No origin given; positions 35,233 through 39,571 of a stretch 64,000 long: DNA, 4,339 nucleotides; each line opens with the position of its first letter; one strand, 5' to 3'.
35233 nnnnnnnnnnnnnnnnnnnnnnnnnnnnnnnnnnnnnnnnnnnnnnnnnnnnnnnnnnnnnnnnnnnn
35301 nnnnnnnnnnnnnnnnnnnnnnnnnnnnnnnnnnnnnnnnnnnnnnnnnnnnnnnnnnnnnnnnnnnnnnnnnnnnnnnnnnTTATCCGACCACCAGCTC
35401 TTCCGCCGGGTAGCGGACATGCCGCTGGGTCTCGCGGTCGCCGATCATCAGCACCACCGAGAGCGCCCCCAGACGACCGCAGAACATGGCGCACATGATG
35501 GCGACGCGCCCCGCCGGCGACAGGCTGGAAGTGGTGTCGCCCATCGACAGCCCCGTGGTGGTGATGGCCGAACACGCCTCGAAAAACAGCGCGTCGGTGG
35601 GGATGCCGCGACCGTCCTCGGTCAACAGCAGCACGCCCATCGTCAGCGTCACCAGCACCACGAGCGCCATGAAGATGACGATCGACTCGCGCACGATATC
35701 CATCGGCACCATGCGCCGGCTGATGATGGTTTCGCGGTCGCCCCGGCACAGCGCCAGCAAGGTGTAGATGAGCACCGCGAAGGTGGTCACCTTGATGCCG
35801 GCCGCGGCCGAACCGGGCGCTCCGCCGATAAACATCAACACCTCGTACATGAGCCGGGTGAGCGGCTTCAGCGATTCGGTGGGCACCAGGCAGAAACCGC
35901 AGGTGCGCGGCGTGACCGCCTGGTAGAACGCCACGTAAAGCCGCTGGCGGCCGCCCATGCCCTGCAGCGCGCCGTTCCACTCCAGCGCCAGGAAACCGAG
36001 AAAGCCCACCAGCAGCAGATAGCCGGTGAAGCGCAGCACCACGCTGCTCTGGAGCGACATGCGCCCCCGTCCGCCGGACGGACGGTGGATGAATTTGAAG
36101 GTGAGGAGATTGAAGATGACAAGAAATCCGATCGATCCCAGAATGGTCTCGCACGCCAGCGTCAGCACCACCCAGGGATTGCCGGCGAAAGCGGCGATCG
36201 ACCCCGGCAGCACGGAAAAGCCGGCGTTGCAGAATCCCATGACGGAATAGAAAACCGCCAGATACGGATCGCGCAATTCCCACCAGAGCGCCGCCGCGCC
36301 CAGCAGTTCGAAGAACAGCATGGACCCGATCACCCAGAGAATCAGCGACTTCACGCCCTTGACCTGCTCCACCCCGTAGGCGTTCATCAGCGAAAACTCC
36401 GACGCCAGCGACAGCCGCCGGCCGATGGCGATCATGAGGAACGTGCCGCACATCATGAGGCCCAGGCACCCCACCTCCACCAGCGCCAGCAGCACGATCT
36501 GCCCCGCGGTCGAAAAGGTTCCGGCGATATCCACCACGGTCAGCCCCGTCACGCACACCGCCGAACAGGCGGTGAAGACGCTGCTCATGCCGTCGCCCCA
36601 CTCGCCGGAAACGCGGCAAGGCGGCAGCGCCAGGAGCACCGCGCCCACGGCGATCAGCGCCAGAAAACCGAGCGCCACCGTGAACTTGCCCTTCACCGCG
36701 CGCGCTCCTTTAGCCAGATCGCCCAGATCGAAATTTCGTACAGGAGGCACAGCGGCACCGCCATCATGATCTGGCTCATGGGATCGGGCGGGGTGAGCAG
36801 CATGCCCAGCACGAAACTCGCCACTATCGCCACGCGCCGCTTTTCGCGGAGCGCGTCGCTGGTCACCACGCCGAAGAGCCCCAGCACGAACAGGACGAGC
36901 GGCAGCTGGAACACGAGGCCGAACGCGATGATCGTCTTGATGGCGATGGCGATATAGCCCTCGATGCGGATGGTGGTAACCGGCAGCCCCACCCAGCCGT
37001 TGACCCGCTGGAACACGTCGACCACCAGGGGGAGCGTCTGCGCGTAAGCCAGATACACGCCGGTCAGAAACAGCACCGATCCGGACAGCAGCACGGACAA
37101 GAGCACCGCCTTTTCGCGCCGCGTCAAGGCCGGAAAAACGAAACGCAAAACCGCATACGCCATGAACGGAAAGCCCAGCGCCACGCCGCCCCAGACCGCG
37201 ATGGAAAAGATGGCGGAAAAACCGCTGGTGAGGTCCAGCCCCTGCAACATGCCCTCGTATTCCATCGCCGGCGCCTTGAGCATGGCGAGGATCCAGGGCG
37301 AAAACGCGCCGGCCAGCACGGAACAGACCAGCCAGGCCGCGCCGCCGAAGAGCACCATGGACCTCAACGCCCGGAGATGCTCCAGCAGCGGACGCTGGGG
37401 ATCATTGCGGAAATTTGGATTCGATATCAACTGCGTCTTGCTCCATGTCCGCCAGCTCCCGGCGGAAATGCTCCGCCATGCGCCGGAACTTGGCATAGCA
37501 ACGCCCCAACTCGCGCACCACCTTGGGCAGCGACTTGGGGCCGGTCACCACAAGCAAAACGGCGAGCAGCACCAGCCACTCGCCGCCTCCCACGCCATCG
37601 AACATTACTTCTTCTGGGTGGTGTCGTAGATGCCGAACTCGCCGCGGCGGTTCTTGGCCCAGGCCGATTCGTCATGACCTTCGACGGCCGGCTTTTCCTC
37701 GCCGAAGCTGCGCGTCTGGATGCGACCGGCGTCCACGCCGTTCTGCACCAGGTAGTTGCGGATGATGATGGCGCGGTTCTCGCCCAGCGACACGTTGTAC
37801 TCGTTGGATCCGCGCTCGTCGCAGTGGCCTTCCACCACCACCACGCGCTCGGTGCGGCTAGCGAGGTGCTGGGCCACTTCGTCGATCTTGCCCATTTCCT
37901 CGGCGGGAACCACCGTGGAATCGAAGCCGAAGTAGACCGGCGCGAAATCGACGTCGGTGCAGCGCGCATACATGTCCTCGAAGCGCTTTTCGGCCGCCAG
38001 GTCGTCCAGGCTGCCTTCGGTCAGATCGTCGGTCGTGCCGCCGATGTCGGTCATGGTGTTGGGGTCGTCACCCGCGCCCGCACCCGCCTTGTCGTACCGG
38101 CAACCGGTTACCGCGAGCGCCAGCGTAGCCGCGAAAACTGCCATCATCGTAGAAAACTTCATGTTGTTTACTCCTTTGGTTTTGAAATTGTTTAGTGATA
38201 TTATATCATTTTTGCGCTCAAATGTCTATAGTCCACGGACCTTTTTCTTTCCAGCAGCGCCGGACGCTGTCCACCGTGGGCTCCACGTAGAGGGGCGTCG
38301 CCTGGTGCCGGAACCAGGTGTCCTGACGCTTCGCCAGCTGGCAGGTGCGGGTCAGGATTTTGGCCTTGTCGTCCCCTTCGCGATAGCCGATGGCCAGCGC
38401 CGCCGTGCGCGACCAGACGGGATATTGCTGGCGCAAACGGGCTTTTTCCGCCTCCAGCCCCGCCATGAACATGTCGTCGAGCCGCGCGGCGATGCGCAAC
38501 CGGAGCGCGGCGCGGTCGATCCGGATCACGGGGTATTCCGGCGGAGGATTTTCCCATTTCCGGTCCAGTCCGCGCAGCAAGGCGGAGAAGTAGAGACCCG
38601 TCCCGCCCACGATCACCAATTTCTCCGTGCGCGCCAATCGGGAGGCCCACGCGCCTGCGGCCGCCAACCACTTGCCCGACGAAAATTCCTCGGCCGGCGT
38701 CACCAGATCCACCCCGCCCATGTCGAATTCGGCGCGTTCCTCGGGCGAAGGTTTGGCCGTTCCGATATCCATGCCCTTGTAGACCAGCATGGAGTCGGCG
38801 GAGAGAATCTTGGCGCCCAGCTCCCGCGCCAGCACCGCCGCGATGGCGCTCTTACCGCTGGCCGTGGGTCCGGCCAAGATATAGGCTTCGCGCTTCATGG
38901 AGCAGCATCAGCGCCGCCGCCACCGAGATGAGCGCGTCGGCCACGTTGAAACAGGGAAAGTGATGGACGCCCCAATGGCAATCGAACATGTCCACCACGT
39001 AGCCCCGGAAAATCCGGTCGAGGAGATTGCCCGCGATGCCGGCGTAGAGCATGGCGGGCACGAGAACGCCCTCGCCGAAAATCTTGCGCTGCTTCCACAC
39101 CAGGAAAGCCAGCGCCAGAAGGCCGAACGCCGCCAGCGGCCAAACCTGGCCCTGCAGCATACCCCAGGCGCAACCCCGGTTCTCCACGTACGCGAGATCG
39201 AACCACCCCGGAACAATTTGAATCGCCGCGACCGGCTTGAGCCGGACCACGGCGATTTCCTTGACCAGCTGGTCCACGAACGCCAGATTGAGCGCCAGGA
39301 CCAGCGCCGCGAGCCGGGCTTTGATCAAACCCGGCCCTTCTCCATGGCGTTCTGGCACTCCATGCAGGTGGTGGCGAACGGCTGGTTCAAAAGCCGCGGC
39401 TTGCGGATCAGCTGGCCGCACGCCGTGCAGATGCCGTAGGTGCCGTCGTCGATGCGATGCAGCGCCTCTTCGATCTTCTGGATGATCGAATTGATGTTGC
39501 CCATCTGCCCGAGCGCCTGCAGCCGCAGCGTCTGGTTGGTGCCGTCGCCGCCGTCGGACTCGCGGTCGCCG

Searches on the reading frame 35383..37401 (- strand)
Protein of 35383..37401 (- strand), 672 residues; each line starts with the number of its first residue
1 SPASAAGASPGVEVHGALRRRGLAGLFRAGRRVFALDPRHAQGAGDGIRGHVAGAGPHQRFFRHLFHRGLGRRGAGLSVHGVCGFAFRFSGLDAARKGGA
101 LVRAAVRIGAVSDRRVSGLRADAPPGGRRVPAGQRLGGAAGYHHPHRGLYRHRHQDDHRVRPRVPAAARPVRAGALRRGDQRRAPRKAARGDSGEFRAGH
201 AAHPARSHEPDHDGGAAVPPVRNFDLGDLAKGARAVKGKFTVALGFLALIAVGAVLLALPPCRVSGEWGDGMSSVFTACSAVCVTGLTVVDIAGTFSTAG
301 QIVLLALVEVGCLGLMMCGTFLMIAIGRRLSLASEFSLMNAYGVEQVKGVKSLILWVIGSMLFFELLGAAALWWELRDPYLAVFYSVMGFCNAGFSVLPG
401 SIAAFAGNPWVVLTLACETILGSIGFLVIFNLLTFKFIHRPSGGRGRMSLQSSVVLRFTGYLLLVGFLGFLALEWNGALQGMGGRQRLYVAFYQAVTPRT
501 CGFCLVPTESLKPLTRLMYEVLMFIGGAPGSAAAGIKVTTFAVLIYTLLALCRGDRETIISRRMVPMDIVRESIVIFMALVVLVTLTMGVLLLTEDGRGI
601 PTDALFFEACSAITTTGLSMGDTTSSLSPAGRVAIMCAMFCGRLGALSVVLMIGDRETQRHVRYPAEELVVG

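Call 6: search_protein_families(library=pfam, max_evalue=0.001, proteins=[window:35383-37401:-])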
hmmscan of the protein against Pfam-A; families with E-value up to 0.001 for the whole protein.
window:35383-37401:- (672 aa): 1 family
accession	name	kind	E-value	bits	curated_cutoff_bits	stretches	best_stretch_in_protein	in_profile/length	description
PF02386.22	TrkH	-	8.1e-46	157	27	1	272-652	64-489/502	Cation transport protein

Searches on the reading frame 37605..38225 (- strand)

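Call 7: search_protein_families(library=pfam, max_evalue=0.001, proteins=[window:37605-38225:-])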
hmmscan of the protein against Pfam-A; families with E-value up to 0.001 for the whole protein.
window:37605-38225:- (206 aa): 1 family
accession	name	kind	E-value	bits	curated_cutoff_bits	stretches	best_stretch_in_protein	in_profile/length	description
PF00691.25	OmpA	-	1.8e-21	76.8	27.2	1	98-193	1-98/98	OmpA family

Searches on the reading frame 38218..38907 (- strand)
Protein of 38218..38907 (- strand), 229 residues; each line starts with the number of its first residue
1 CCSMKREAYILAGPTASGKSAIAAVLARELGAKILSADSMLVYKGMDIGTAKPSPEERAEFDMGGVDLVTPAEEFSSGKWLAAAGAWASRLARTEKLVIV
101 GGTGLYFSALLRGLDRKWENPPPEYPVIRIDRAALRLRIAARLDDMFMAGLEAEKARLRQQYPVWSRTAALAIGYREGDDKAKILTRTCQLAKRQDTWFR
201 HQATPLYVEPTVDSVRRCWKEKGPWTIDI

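Call 7: search_protein_families(library=pfam, max_evalue=0.001, proteins=[window:38218-38907:-])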
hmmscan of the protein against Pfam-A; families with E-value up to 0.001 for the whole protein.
window:38218-38907:- (229 aa): 3 families
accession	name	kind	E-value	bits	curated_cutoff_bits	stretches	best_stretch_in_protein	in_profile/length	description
PF01715.23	IPPT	-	9.7e-33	114.3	23.6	2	42-117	2-78/243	IPP transferase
PF01745.22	IPT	-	5.5e-06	26.4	20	1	7-57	2-52/233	Isopentenyl transferase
PF13671.12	AAA_33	-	0.00025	21.8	27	1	10-144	3-120/143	AAA domain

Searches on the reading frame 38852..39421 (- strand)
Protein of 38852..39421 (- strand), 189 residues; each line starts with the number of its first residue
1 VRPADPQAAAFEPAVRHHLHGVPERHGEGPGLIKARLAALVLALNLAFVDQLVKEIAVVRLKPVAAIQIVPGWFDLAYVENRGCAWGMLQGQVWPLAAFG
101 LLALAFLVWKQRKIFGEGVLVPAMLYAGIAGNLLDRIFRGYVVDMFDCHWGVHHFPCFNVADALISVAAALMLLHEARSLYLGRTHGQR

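Call 58: search_protein_families(library=pfam, max_evalue=0.001, proteins=[window:38852-39421:-])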
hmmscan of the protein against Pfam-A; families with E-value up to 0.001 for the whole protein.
window:38852-39421:- (189 aa): 1 family
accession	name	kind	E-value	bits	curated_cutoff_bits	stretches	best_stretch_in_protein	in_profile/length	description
PF01252.23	Peptidase_A8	-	1.3e-32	113.4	25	1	43-175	2-139/142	Signal peptidase (SPase) II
